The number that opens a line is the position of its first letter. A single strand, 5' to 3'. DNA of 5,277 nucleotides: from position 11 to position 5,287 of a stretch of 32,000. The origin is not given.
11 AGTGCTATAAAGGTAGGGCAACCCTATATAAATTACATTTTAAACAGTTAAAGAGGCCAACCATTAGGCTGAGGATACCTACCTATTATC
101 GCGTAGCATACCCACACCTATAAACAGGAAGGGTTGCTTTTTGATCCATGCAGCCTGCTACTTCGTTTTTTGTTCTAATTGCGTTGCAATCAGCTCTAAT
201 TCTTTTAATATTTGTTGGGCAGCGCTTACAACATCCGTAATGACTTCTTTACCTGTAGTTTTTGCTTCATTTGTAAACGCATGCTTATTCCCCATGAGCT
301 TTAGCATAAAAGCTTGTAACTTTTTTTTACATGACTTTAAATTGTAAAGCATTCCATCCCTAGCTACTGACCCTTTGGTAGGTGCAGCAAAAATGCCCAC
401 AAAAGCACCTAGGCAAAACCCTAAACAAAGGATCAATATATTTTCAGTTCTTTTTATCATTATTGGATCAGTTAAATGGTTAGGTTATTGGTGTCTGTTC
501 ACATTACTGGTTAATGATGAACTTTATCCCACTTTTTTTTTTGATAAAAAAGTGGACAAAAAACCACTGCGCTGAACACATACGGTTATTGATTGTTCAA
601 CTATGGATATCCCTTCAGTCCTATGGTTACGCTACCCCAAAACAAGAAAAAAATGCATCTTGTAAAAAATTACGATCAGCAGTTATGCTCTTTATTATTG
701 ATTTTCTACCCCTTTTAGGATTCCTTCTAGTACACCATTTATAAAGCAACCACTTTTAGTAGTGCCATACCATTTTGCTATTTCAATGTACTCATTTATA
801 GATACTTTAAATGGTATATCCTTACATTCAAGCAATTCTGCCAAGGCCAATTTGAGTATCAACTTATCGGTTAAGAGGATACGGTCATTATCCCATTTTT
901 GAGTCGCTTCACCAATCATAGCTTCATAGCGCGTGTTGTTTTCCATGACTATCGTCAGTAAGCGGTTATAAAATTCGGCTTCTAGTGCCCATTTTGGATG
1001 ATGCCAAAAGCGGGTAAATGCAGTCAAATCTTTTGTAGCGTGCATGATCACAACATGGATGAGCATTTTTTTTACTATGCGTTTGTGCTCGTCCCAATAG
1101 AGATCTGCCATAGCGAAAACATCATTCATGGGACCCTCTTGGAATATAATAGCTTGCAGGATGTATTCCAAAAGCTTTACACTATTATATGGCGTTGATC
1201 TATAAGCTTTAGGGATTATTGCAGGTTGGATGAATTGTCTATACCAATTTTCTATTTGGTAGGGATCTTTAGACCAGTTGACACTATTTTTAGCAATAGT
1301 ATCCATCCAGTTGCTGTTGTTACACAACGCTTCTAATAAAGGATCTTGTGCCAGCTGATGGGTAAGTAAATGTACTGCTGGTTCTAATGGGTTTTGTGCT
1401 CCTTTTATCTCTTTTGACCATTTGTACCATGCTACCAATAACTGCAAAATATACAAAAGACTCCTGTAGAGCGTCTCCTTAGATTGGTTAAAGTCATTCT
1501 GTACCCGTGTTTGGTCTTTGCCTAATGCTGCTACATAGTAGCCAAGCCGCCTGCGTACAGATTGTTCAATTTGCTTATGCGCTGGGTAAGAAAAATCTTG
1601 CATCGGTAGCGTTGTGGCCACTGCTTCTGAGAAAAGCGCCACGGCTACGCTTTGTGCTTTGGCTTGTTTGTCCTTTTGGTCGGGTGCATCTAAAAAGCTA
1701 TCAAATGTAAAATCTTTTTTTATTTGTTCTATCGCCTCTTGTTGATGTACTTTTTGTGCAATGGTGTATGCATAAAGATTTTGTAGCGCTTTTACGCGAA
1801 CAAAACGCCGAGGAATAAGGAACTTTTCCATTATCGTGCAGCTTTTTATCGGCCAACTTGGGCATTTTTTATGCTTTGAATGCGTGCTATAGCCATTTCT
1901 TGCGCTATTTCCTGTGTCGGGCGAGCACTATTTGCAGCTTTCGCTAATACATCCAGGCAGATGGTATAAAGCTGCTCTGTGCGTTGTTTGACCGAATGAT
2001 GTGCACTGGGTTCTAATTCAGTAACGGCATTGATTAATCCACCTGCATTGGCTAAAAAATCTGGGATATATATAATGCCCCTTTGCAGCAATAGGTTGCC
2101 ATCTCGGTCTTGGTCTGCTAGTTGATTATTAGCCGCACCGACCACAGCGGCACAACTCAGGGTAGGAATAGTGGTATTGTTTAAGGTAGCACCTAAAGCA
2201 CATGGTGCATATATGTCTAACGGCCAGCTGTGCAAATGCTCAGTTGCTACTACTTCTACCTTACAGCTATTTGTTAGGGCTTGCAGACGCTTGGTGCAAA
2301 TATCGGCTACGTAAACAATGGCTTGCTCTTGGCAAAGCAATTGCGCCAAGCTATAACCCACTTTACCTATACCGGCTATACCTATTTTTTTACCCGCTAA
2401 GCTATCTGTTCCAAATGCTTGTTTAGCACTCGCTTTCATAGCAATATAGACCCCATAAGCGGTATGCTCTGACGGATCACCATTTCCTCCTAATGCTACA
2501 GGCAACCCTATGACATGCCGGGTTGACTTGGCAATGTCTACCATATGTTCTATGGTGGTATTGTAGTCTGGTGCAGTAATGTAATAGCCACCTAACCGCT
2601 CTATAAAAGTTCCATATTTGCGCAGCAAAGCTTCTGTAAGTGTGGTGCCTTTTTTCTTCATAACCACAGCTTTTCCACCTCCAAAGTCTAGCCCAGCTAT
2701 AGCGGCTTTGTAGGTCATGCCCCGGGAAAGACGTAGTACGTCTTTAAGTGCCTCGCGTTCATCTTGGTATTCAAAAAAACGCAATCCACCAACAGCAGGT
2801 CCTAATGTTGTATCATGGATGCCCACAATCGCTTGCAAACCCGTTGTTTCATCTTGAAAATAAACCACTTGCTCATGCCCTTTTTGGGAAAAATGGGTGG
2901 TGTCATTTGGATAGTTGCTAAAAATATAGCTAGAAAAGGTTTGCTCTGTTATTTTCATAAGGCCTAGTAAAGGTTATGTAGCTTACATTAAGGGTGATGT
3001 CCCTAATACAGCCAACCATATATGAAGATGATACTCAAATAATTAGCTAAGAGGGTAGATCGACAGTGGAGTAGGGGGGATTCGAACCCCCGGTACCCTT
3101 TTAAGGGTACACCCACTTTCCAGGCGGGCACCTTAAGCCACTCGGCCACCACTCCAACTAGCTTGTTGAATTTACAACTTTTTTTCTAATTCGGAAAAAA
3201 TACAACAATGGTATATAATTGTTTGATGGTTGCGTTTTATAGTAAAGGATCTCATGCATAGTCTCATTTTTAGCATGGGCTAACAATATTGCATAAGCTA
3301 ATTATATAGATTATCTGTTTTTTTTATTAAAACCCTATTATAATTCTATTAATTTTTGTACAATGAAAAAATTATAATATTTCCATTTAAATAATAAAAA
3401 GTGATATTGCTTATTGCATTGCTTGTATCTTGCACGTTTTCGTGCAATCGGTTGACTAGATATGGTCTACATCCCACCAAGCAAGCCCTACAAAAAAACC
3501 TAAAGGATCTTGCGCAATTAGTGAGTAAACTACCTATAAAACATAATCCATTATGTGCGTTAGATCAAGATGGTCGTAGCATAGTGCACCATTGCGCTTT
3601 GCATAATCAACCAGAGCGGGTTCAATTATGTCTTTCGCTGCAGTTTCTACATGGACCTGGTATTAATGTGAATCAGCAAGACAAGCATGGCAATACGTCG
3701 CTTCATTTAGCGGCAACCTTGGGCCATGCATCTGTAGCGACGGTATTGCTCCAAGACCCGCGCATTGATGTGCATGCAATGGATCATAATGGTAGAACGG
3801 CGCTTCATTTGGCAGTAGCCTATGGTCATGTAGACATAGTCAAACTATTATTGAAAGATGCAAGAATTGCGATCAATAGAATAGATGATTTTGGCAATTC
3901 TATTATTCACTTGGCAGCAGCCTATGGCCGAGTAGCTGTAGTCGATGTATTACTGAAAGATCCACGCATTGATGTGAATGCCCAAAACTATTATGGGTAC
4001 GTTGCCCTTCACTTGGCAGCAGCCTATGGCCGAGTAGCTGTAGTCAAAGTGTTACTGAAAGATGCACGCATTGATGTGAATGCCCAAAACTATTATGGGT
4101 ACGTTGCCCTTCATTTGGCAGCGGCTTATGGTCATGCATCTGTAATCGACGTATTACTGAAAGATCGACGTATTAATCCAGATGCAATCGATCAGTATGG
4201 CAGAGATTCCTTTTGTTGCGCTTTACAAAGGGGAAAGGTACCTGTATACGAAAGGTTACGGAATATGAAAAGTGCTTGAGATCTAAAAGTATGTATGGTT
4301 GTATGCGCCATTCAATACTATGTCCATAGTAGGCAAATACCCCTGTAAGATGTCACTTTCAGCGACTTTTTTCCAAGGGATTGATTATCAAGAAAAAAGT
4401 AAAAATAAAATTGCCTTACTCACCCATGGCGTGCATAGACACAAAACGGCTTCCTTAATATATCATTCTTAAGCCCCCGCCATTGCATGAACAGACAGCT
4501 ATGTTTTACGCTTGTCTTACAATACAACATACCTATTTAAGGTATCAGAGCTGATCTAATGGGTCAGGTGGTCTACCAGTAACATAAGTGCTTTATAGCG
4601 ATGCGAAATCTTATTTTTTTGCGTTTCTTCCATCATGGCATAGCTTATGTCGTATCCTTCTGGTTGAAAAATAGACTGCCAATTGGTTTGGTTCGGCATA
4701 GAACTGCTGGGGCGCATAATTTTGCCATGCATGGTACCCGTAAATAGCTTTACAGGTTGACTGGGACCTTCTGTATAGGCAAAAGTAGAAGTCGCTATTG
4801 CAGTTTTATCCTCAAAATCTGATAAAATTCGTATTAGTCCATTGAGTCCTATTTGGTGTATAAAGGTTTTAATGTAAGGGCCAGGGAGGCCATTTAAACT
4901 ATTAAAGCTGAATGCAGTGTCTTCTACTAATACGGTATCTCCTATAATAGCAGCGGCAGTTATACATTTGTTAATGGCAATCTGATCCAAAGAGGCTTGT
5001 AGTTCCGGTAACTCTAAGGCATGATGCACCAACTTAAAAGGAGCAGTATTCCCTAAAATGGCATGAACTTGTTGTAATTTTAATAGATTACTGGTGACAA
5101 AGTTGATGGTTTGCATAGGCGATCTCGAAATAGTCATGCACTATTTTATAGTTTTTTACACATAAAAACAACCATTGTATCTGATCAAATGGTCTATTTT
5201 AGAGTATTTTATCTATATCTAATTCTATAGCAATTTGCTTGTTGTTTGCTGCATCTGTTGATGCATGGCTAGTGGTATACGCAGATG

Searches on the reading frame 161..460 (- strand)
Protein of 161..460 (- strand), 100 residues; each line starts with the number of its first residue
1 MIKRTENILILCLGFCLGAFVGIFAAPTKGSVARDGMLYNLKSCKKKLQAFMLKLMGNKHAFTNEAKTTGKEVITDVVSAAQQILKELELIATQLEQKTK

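Call 8: search_protein_families(library=pfam, proteins=[window:161-460:-], max_evalue=0.001)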
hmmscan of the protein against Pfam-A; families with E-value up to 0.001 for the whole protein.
window:161-460:- (100 aa): 1 family
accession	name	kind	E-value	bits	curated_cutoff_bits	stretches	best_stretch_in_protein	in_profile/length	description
PF12732.12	YtxH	-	2.7e-07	31.3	37.5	1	10-78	3-60/71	YtxH-like protein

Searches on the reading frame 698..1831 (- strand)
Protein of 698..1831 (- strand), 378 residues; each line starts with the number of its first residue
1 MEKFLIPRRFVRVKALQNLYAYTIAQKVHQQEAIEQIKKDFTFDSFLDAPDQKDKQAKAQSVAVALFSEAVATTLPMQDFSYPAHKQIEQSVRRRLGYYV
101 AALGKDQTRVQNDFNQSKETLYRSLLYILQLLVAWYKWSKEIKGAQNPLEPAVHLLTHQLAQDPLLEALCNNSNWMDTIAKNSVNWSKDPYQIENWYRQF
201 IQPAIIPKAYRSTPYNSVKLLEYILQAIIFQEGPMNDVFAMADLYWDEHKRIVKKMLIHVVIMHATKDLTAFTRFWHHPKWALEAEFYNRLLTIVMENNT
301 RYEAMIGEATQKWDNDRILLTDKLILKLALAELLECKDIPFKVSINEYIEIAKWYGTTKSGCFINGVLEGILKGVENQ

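Call 8: search_protein_families(library=pfam, proteins=[window:698-1831:-], max_evalue=0.001)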
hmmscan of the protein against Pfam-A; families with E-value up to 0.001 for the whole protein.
window:698-1831:- (378 aa): 1 family
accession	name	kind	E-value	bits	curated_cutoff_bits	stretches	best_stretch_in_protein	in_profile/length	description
PF01029.23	NusB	-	1.3e-21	77.8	23.1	1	284-372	44-132/133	NusB family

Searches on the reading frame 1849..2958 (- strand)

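Call 8: search_protein_families(library=pfam, proteins=[window:1849-2958:-], max_evalue=0.001)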
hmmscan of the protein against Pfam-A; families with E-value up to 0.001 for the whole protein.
window:1849-2958:- (370 aa): 4 families
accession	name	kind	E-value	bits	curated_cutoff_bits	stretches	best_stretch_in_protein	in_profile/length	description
PF02812.23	ELFV_dehydrog_N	-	2.8e-23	82.5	25.3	1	28-147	1-128/129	Glu/Leu/Phe/Val dehydrogenase, dimerisation domain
PF00208.27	ELFV_dehydrog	-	4.5e-18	66.3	23.4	2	225-367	89-237/241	Glutamate/Leucine/Phenylalanine/Valine dehydrogenase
PF02826.25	2-Hacid_dh_C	-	0.0009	19.1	25.1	0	178-226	25-73/178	D-isomer specific 2-hydroxyacid dehydrogenase, NAD binding domain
PF02882.25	THF_DHG_CYH_C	-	0.00099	18.9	27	0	186-240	33-88/160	Tetrahydrofolate dehydrogenase/cyclohydrolase, NAD(P)-binding domain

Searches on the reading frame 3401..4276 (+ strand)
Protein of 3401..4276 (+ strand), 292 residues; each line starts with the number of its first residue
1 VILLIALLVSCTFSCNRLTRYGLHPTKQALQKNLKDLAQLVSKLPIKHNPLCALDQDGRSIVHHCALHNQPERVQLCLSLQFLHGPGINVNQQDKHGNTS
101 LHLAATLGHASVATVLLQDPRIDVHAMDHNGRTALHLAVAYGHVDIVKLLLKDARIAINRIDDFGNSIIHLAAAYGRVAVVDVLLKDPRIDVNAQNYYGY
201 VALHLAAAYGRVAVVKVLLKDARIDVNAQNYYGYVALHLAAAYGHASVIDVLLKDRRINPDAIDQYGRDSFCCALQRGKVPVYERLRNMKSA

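Call 8: search_protein_families(library=pfam, proteins=[window:3401-4276:+], max_evalue=0.001)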
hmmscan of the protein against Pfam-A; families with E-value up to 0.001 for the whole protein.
window:3401-4276:+ (292 aa): 6 families
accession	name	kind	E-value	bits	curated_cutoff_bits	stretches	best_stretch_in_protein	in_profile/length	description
PF12796.13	Ank_2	-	2.6e-43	146.9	27.3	4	123-196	21-90/90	Ankyrin repeats (3 copies)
PF00023.36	Ank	-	8.5e-38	126.7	21.1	5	130-160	1-30/33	Ankyrin repeat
PF13637.12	Ank_4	-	1.1e-33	115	22.7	3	169-219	1-50/50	Ankyrin repeats (many copies)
PF13857.12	Ank_5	-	7.2e-33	112.7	27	5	224-267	7-49/56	Ankyrin repeats (many copies)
PF13606.12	Ank_3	-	2.5e-31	104.2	22.3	2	130-159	1-29/30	Ankyrin repeat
PF24521.3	Ank_KRIT1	-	3.6e-10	40.2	80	0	96-157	45-111/149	KRIT1 ankyrin-repeats domain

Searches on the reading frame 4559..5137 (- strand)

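Call 8: search_protein_families(library=pfam, proteins=[window:4559-5137:-], max_evalue=0.001)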
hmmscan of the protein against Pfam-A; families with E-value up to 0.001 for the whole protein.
window:4559-5137:- (193 aa): 1 family
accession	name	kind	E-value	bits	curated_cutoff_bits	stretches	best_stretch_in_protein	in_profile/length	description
PF01725.21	Ham1p_like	-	1.3e-37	129.9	22.5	1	11-189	1-185/186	Ham1 family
